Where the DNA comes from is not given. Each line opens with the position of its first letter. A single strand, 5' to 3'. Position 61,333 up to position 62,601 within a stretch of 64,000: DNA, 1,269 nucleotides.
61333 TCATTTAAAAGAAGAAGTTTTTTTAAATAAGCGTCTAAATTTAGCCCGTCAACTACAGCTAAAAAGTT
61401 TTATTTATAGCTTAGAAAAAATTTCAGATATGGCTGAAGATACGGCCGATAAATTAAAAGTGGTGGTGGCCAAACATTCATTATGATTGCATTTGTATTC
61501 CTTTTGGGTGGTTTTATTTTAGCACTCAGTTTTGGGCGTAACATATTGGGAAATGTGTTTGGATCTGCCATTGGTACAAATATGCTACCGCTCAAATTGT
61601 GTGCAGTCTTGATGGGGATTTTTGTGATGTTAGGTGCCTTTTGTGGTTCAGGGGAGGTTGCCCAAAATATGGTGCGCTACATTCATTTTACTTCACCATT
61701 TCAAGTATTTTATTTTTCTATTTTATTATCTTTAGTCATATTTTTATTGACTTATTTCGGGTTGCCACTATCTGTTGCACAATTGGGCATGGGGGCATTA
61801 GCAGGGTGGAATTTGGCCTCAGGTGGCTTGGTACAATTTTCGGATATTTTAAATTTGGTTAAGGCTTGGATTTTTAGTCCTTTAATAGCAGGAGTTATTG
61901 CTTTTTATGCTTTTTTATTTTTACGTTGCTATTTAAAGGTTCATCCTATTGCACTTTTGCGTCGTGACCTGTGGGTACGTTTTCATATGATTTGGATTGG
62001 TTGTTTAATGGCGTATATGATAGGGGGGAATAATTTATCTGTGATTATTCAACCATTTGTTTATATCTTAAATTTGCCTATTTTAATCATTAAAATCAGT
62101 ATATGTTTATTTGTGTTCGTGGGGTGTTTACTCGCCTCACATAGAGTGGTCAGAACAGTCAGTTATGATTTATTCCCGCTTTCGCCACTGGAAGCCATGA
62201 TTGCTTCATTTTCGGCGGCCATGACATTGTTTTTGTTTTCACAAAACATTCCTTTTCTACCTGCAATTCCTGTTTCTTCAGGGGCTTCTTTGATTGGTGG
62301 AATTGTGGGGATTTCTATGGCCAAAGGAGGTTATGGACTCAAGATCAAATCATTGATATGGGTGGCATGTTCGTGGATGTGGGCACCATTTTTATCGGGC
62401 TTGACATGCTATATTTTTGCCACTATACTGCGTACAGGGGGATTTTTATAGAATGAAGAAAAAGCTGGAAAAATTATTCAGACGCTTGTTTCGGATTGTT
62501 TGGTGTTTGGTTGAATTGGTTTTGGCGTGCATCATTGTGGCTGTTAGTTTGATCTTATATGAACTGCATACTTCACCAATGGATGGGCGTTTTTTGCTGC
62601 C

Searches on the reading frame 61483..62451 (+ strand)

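Call 81: search_protein_families(library=pfam, proteins=[window:61483-62451:+], max_evalue=0.0001)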
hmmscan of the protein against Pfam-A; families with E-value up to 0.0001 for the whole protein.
window:61483-62451:+ (322 aa): 1 family
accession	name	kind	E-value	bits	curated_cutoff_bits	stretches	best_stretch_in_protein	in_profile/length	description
PF01384.25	PHO4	-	2.7e-36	125.7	33.7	2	22-254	6-299/350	Phosphate transporter family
